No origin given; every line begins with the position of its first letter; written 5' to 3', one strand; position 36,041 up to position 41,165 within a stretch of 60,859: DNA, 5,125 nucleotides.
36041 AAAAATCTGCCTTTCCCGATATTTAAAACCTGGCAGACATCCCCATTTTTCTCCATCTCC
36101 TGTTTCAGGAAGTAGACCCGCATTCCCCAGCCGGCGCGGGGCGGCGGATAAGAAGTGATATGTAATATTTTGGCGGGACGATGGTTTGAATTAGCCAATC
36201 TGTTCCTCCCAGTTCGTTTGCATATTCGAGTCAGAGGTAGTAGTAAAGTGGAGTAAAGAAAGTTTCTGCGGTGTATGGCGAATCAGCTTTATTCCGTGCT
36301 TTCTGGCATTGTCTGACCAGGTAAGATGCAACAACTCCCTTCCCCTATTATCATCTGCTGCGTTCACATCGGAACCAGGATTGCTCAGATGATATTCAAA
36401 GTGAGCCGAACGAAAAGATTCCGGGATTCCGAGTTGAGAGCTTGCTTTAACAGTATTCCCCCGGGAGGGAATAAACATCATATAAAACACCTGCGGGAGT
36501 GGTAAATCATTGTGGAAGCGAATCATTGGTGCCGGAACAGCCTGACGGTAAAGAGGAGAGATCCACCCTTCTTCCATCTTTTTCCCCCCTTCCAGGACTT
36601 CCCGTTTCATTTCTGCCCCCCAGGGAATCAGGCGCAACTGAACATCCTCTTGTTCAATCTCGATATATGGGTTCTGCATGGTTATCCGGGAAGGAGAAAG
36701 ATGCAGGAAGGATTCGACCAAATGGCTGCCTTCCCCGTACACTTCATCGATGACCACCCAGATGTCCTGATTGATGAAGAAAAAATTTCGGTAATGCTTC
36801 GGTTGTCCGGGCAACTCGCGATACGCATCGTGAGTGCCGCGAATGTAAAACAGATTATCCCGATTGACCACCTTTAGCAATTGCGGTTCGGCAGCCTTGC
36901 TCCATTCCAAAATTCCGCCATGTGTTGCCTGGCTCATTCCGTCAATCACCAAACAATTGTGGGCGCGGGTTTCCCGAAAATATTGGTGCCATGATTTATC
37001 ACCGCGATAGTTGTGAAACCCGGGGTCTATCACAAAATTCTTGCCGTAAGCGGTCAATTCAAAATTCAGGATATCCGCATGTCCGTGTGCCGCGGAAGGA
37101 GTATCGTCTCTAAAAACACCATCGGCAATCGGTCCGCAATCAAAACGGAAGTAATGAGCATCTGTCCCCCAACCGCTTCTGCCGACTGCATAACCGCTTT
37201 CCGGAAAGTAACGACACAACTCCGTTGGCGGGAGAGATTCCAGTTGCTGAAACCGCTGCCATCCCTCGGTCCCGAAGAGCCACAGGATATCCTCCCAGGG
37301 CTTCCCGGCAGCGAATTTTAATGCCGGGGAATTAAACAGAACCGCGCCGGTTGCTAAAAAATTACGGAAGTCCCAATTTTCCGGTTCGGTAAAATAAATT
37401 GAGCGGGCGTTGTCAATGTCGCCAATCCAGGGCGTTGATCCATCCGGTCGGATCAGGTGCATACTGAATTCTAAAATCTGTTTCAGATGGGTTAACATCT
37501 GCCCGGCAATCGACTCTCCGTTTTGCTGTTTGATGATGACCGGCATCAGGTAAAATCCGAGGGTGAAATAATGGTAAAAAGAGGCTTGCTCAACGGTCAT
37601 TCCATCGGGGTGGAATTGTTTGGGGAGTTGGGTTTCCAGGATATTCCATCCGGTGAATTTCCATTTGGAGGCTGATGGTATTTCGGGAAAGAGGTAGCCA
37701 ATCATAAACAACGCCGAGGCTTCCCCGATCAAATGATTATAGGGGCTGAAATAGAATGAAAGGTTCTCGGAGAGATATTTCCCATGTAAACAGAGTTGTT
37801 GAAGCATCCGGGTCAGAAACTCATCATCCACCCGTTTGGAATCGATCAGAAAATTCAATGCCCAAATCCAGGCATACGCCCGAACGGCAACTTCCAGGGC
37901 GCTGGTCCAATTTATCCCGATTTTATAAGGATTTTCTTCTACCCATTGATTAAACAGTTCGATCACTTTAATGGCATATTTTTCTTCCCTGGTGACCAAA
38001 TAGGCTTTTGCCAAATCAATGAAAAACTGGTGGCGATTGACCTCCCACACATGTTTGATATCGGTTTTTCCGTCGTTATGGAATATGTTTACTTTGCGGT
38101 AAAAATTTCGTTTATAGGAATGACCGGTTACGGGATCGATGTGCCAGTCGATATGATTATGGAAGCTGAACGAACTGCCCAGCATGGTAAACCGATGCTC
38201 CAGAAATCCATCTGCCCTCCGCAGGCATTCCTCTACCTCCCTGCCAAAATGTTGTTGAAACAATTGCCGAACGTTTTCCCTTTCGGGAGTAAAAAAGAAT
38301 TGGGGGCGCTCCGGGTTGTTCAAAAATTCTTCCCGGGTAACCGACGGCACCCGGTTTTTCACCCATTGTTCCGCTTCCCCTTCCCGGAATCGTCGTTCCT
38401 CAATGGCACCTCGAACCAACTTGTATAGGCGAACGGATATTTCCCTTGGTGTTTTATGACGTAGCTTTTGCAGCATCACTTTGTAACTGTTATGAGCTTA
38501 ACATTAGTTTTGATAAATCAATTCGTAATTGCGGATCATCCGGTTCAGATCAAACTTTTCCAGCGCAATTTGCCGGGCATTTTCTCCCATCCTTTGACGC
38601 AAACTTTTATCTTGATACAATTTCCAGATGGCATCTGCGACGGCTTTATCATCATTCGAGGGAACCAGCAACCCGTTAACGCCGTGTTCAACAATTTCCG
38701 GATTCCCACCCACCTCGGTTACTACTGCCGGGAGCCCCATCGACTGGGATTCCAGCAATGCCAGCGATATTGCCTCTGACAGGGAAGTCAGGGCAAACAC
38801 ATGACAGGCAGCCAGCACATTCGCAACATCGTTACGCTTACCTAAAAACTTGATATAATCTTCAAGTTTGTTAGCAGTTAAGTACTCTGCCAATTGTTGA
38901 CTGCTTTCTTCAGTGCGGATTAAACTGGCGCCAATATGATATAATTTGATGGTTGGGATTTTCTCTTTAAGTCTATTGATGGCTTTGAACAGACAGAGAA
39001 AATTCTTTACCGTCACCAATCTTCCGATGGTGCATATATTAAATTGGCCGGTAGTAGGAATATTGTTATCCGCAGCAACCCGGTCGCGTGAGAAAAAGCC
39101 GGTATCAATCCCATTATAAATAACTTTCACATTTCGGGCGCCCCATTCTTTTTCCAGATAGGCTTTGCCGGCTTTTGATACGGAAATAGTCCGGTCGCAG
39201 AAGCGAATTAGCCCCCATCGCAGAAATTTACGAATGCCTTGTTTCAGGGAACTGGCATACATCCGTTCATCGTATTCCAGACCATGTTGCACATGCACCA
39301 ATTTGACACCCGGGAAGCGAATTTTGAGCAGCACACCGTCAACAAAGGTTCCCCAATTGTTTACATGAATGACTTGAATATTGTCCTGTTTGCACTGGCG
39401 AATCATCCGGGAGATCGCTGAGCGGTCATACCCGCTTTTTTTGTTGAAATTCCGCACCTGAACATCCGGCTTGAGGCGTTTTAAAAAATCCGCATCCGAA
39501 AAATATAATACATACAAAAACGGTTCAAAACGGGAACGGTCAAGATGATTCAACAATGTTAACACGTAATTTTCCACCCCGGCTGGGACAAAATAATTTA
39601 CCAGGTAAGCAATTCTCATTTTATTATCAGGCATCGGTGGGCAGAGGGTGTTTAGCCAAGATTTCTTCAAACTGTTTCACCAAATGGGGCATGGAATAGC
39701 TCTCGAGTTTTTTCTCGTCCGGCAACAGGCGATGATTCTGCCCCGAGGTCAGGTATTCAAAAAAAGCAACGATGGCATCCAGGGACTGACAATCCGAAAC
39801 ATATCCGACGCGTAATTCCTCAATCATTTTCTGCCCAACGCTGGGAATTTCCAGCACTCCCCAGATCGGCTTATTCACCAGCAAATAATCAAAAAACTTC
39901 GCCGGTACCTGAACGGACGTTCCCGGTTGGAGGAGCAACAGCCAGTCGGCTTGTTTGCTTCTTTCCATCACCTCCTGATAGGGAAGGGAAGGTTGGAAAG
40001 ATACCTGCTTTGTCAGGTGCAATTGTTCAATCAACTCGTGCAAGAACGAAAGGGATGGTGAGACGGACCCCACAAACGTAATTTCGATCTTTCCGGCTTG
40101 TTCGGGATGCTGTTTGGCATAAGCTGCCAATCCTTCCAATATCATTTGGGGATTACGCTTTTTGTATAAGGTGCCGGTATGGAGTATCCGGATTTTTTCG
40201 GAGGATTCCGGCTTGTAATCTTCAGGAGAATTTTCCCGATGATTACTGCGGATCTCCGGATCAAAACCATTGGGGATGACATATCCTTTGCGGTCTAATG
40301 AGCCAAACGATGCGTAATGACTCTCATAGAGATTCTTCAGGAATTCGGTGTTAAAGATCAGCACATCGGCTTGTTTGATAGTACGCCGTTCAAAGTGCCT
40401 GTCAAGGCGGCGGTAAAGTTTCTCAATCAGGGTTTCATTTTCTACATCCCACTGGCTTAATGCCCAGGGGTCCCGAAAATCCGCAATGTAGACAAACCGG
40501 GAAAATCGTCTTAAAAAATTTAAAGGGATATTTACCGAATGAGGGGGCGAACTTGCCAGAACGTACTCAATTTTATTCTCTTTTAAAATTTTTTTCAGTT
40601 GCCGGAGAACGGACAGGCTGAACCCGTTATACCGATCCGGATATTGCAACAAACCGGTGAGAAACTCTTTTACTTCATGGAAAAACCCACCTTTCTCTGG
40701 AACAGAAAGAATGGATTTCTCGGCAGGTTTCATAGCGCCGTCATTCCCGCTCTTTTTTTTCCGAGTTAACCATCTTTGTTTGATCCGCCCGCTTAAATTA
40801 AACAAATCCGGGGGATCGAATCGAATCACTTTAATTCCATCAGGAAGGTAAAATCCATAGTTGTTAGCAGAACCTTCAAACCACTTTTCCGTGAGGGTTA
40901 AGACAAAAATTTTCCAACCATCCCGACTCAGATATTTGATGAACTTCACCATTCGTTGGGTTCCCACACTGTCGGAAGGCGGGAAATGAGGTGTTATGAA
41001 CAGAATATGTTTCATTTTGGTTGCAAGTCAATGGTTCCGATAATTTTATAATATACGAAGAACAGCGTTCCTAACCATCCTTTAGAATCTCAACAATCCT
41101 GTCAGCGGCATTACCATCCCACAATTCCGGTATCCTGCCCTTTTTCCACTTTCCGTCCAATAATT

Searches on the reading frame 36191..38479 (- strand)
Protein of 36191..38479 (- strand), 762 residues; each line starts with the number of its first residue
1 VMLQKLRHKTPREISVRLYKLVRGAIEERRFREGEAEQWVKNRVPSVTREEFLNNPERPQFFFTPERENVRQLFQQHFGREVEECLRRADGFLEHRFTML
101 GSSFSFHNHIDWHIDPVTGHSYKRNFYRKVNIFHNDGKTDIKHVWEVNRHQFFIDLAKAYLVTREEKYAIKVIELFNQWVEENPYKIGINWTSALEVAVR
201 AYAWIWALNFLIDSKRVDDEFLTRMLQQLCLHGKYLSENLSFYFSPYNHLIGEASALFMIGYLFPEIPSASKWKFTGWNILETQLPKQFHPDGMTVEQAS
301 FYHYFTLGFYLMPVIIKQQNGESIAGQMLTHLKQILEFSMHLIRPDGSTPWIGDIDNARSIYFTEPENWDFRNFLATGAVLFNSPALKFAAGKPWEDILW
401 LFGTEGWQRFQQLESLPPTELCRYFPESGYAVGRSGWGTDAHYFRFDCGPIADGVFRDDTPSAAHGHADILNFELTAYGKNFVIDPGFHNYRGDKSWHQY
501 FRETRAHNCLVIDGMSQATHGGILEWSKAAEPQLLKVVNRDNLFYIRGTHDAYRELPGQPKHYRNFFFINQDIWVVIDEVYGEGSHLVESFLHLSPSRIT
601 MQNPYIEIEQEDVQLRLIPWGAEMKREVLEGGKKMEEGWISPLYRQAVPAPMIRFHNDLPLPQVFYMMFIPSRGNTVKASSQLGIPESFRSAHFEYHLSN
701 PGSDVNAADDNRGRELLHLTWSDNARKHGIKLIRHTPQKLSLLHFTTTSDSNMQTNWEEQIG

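Call 13: search_protein_families(library=pfam, proteins=[window:36191-38479:-], max_evalue=0.001)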
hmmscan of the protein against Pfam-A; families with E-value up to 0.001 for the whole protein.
window:36191-38479:- (762 aa): 3 families
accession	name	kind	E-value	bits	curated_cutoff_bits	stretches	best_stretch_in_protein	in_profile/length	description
PF16889.11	Hepar_II_III_N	-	3.1e-40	139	22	1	86-357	58-315/340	Heparinase II/III N-terminus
PF07940.18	Hepar_II_III_C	-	1.3e-34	120.2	24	1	422-647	6-215/237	Heparinase II/III-like, C-terminal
PF05426.18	Alginate_lyase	-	0.00031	20.7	22.2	0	154-341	63-267/275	Alginate lyase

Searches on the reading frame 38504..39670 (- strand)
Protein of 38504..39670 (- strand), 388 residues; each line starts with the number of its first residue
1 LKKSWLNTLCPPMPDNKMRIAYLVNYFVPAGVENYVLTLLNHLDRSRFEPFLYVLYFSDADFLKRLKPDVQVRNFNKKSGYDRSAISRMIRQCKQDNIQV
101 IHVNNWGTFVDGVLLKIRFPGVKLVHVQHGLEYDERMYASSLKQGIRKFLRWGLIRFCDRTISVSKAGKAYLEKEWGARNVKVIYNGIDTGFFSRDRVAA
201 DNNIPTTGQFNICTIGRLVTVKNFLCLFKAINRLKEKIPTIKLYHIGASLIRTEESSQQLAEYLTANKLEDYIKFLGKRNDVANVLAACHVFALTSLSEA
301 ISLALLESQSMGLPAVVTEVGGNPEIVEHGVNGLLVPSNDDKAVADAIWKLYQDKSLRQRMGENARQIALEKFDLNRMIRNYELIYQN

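Call 13: search_protein_families(library=pfam, proteins=[window:38504-39670:-], max_evalue=0.001)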
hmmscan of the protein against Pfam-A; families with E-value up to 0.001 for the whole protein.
window:38504-39670:- (388 aa): 6 families
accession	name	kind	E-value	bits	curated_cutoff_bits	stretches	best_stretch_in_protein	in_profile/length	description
PF00534.26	Glycos_transf_1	-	4.9e-35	121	26.4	1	207-367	13-171/172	Glycosyl transferases group 1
PF13692.12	Glyco_trans_1_4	-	1.6e-32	113.2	27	1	211-354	3-142/142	Glycosyl transferases group 1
PF13439.12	Glyco_transf_4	-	3.4e-25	89.5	28.5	1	31-190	3-168/170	Glycosyltransferase Family 4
PF13579.12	Glyco_trans_4_4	-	3.5e-10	40.9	29.7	1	31-187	2-158/158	Glycosyl transferase 4-like domain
PF20706.3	GT4-conflict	-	9.5e-09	35.1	26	1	119-354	104-357/385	Family 4 Glycosyltransferase in conflict systems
PF09314.17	DUF1972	-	0.00027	21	25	1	77-188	71-185/186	Domain of unknown function (DUF1972)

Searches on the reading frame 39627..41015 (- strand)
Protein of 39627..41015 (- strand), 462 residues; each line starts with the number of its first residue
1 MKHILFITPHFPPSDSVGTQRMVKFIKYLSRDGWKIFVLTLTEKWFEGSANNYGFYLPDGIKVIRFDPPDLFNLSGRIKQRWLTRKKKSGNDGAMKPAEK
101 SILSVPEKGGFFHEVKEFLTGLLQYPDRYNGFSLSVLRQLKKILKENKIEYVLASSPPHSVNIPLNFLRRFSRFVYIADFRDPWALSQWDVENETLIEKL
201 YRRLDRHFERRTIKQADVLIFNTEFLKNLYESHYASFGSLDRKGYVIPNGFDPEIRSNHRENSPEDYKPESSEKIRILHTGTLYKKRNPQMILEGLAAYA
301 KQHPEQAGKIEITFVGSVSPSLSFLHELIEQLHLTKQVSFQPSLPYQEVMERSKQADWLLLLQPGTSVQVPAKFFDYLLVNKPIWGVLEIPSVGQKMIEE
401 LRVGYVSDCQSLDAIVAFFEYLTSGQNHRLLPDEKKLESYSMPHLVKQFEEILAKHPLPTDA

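Call 13: search_protein_families(library=pfam, proteins=[window:39627-41015:-], max_evalue=0.001)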
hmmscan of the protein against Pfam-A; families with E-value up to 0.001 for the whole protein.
window:39627-41015:- (462 aa): 3 families
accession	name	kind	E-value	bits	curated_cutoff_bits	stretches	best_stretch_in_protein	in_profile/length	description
PF13439.12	Glyco_transf_4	-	3.2e-09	37.5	28.5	1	126-254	50-169/170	Glycosyltransferase Family 4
PF00534.26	Glycos_transf_1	-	2.8e-05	24.2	26.4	1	271-361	12-98/172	Glycosyl transferases group 1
PF13579.12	Glyco_trans_4_4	-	0.00044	21.1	29.7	0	130-233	53-145/158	Glycosyl transferase 4-like domain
